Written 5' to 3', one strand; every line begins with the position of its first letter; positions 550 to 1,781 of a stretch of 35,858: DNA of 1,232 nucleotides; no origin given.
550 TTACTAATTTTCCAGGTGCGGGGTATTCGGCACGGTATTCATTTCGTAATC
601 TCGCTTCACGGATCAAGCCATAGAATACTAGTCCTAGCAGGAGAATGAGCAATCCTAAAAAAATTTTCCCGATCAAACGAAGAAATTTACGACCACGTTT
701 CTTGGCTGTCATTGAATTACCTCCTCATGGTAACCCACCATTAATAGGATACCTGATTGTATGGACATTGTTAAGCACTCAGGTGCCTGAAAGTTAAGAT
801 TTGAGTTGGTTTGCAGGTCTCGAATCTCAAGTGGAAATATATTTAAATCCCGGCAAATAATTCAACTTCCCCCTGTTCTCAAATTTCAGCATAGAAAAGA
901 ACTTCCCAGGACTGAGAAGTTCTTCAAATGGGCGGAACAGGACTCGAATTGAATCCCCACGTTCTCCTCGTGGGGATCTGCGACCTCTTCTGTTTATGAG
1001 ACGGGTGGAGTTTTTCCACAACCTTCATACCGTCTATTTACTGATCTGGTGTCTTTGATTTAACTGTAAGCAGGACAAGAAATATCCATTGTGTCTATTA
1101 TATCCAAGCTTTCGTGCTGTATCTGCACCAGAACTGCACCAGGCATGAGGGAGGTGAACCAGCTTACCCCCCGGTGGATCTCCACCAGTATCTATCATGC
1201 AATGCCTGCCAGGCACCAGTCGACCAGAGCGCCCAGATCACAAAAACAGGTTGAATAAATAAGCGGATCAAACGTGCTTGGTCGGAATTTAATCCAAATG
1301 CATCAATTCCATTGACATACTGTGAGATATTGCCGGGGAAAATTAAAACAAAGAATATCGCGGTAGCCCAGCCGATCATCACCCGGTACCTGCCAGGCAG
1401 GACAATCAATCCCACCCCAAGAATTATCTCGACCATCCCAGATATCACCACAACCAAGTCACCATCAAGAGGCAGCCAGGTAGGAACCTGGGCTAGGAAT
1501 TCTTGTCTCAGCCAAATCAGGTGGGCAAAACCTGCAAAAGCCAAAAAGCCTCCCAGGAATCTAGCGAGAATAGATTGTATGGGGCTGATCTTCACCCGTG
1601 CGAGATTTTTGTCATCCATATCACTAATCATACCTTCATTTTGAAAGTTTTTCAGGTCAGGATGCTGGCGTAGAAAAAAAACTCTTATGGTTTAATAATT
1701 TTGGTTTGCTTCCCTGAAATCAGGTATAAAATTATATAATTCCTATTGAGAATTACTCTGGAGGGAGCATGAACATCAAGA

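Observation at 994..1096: Conserved ~103-nt module fused to tRNA-Val-3'-like fragments in two copies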

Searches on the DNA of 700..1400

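Call 82: search_rna_families(source=window, start=700, end=1400, threshold=evalue, max_evalue=1)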
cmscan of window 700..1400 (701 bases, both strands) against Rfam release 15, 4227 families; matches with E-value up to 1: 1.
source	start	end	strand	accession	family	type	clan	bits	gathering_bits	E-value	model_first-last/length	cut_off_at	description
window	829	926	-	RF02569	IhtA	Gene; sRNA;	-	20.2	76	0.34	1-107/107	no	IhtA sRNA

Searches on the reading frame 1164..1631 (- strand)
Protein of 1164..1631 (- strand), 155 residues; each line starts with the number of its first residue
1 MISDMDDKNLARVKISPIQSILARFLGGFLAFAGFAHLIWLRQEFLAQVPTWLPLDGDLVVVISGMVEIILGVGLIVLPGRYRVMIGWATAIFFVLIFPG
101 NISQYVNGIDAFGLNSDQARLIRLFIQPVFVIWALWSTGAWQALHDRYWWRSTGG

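Call 9: search_protein_families(library=pfam, proteins=[window:1164-1631:-])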
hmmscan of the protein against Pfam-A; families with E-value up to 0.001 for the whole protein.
window:1164-1631:- (155 aa): 0 families

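Call 19: find_encoding_contigs(protein=window:1164-1631:-, flank=10000, max_places=10)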
Protein window:1164-1631:- (155 aa): 10 contigs read that carry it; 10 places shown.
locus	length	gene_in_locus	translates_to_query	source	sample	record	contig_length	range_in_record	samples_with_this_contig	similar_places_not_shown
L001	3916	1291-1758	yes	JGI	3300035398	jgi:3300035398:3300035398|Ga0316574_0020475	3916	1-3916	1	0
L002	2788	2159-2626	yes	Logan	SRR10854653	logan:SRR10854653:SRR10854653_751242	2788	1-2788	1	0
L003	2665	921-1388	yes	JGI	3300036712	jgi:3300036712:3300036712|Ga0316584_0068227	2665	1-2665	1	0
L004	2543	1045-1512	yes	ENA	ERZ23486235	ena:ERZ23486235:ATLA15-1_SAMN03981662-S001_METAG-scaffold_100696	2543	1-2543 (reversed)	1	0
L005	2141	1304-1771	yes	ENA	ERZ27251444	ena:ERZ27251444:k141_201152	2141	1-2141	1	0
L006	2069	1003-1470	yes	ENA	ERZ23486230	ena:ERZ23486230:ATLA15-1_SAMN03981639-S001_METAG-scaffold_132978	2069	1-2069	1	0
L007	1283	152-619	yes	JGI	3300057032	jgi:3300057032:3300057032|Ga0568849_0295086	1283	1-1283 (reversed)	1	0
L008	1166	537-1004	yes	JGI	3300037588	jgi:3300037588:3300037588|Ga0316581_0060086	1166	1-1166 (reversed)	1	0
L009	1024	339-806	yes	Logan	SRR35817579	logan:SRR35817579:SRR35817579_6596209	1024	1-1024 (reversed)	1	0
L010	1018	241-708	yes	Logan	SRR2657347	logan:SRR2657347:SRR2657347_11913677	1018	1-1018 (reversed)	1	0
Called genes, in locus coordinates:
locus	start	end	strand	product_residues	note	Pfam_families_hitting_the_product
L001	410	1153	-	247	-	PF12695:Abhydrolase_5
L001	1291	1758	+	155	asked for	-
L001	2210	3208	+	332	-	PF12697:Abhydrolase_6, PF00561:Abhydrolase_1 (faint)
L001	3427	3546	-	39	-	-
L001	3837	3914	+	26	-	?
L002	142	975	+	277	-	PF14196:ATC_hydrolase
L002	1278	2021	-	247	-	PF12695:Abhydrolase_5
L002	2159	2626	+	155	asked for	-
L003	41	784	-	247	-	PF12695:Abhydrolase_5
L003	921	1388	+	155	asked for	-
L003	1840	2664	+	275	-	?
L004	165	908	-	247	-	PF12695:Abhydrolase_5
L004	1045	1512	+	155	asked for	-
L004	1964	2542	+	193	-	?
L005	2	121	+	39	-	?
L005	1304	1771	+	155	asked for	-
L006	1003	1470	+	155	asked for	-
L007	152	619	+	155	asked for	-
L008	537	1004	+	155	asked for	-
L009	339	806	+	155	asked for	-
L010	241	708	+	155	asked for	-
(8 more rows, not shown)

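Call 28: find_homologous_proteins(query=L001:2210-3208:+)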
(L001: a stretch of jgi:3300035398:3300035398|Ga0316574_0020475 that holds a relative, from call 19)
Query L001:2210-3208:+ (332 aa): 1820 proteins with E <= 0.001 among 5823 candidates; the best 120 are listed.
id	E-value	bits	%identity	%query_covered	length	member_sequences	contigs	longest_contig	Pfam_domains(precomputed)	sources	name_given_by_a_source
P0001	6.5e-224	761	100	100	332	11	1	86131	PF12697.14,PF00561.27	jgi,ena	jgi:pimeloyl-ACP methyl ester carboxylesterase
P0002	1.7e-183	628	81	100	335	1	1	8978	PF12697.14,PF00561.27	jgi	jgi:pimeloyl-ACP methyl ester carboxylesterase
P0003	4.6e-180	616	83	98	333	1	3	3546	PF12697.14,PF00561.27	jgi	jgi:pimeloyl-ACP methyl ester carboxylesterase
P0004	2.0e-179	614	80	100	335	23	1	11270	PF12697.14,PF00561.27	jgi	jgi:pimeloyl-ACP methyl ester carboxylesterase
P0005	2.4e-178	611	81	99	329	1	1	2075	PF12697.14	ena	-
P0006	4.9e-178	610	79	100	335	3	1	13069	PF12697.14,PF00561.27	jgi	jgi:pimeloyl-ACP methyl ester carboxylesterase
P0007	6.3e-178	609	81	99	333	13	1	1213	PF12697.14,PF00561.27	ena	-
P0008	2.0e-177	608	81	99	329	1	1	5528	PF12697.14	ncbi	-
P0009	3.4e-177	607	80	100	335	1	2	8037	PF12697.14,PF00561.27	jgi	jgi:pimeloyl-ACP methyl ester carboxylesterase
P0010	4.8e-177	607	80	100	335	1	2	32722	PF12697.14,PF00561.27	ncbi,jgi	-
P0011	1.1e-176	605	81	97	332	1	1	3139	PF12697.14,PF00561.27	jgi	jgi:pimeloyl-ACP methyl ester carboxylesterase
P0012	1.1e-176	605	78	100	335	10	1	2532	PF12697.14,PF00561.27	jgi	jgi:pimeloyl-ACP methyl ester carboxylesterase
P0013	2.8e-176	604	80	100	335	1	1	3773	PF12697.14,PF00561.27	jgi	jgi:pimeloyl-ACP methyl ester carboxylesterase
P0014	4.4e-176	603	79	100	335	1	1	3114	PF12697.14,PF00561.27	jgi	jgi:pimeloyl-ACP methyl ester carboxylesterase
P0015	1.4e-175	602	79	100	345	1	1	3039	PF12697.14,PF00561.27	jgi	jgi:pimeloyl-ACP methyl ester carboxylesterase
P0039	3.0e-169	581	84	90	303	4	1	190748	PF12697.14,PF00561.27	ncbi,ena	-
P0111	1.1e-160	553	73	99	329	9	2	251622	PF12697.14,PF00561.27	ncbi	-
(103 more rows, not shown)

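Call 29: find_encoding_contigs(protein=P0039, flank=10000, max_places=3)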
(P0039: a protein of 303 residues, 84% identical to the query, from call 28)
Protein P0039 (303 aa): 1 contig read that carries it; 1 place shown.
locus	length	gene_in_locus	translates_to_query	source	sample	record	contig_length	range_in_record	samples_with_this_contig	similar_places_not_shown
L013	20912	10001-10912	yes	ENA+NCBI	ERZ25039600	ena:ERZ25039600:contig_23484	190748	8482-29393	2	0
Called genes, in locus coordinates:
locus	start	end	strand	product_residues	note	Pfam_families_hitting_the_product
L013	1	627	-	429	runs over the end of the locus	PF13546:DDE_5, PF01609:DDE_Tnp_1 (weak)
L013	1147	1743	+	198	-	-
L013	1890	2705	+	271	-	-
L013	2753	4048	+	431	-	-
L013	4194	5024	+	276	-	PF00106:adh_short, PF01370:Epimerase (weak), PF08659:KR, PF13561:adh_short_C2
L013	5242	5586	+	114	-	-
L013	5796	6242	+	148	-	PF10604:Polyketide_cyc2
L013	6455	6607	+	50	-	-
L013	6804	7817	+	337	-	-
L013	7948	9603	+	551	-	PF02518:HATPase_c, PF14501:HATPase_c_5 (weak)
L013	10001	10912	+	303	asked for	PF00561:Abhydrolase_1, PF12697:Abhydrolase_6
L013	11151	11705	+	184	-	PF21805:Imm5_like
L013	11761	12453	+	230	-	-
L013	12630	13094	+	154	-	PF08020:DUF1706 (weak), PF11716:MDMPI_N, PF12867:DinB_2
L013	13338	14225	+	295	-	PF00106:adh_short, PF08659:KR, PF13561:adh_short_C2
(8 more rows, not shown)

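Call 30: find_encoding_contigs(protein=P0010, flank=10000, max_places=3)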
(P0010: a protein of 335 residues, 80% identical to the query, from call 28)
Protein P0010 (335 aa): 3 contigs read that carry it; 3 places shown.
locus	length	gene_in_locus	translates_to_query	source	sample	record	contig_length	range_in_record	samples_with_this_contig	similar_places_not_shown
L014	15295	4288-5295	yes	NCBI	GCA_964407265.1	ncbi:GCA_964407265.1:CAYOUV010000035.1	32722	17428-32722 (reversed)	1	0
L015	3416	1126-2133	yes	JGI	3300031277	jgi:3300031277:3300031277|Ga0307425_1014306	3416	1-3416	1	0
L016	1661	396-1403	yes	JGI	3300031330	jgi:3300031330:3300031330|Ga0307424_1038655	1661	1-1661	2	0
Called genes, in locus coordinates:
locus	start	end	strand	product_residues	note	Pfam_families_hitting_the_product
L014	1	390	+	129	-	?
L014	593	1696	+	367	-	PF13784:Fic_N, PF02661:Fic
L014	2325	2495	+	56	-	-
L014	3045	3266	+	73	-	PF12844:HTH_19 (weak), PF01381:HTH_3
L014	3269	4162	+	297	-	-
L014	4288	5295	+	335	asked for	PF12697:Abhydrolase_6, PF00561:Abhydrolase_1 (weak)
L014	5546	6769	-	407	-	PF14512:TM1586_NiRdase, PF00881:Nitroreductase (weak)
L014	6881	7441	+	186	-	PF00440:TetR_N, PF16859:TetR_C_11 (weak)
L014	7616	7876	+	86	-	PF08984:DUF1858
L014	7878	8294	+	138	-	-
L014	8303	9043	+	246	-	PF02517:Rce1-like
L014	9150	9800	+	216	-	PF01292:Ni_hydr_CYTB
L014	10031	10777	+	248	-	-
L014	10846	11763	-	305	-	PF00903:Glyoxalase, PF13669:Glyoxalase_4 (faint), PF18029:Glyoxalase_6 (faint), PF22677:Ble-like_N (faint), PF00903:Glyoxalase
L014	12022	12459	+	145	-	PF04657:DMT_YdcZ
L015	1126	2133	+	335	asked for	PF12697:Abhydrolase_6, PF00561:Abhydrolase_1 (weak)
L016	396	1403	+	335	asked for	PF12697:Abhydrolase_6, PF00561:Abhydrolase_1 (weak)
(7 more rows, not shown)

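Call 31: find_encoding_contigs(protein=P0111, flank=10000, max_places=3)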
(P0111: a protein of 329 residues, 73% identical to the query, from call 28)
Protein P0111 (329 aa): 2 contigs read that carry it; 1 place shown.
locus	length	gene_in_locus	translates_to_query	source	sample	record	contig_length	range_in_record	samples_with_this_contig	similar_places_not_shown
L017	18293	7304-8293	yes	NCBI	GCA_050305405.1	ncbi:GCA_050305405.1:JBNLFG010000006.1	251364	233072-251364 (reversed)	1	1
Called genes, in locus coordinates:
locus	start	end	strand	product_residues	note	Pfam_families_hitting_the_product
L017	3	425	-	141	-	?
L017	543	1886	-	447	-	PF02310:B12-binding, PF04055:Radical_SAM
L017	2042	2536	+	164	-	PF13671:AAA_33, PF02224:Cytidylate_kin (faint), PF13238:AAA_18 (faint), PF01202:SKI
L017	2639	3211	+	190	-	PF07638:Sigma70_ECF (weak), PF04542:Sigma70_r2, PF08281:Sigma70_r4_2, PF04545:Sigma70_r4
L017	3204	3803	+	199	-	PF13490:zf-HC2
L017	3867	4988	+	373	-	PF24400:DUF7544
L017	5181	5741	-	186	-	PF00440:TetR_N, PF16859:TetR_C_11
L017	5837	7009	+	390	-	PF14512:TM1586_NiRdase, PF00881:Nitroreductase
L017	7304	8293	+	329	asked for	PF12697:Abhydrolase_6, PF00561:Abhydrolase_1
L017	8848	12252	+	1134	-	PF22736:NNH5, PF00149:Metallophos, PF25199:nSTAND_NTPase5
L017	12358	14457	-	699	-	PF04879:Molybdop_Fe4S4, PF00384:Molybdopterin, PF01568:Molydop_binding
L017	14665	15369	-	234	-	PF13510:Fer2_4, PF13187:Fer4_9 (faint), PF13237:Fer4_10 (faint), PF22117:Fer4_Nqo3 (weak), PF12838:Fer4_7, PF00037:Fer4 (weak), PF13484:Fer4_16 (weak)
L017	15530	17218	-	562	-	PF01257:2Fe-2S_thioredx, PF01512:Complex1_51K, PF10531:SLBB, PF22461:SLBB_2, PF10589:NADH_4Fe-4S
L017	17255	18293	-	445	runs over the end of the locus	PF01757:Acyl_transf_3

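Call 37: find_encoding_contigs(protein=P0001, flank=10000, max_places=10)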
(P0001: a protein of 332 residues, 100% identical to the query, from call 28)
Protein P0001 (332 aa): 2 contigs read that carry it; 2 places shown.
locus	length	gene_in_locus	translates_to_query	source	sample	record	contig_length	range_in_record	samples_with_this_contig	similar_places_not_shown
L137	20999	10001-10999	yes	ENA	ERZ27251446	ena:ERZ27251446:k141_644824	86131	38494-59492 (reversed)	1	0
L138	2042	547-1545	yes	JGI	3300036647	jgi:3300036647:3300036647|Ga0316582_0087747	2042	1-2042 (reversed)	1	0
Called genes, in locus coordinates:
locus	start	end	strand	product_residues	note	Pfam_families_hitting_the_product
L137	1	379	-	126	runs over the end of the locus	PF01475:FUR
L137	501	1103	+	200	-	PF02663:FmdE, PF01258:zf-dskA_traR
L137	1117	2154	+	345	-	PF01073:3Beta_HSD, PF01370:Epimerase, PF04321:RmlD_sub_bind, PF13460:NAD_binding_10, PF16363:GDP_Man_Dehyd, PF02719:Polysacc_synt_2 (weak), PF07993:NAD_binding_4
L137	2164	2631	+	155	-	PF01980:TrmO_N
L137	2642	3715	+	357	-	PF01032:FecCD, PF00950:ABC-3 (weak)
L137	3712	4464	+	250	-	PF00005:ABC_tran, PF13304:AAA_21 (faint)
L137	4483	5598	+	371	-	PF01497:Peripla_BP_2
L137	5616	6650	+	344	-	PF08100:Dimerisation, PF00891:Methyltransf_2, PF13489:Methyltransf_23 (weak), PF13649:Methyltransf_25, PF13847:Methyltransf_31 (weak)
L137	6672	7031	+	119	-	-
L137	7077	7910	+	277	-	PF14196:ATC_hydrolase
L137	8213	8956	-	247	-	PF12695:Abhydrolase_5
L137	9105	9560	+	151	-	-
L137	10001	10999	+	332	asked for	PF12697:Abhydrolase_6, PF00561:Abhydrolase_1 (faint)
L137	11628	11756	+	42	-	-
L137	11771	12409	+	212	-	-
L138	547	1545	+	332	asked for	PF12697:Abhydrolase_6, PF00561:Abhydrolase_1 (faint)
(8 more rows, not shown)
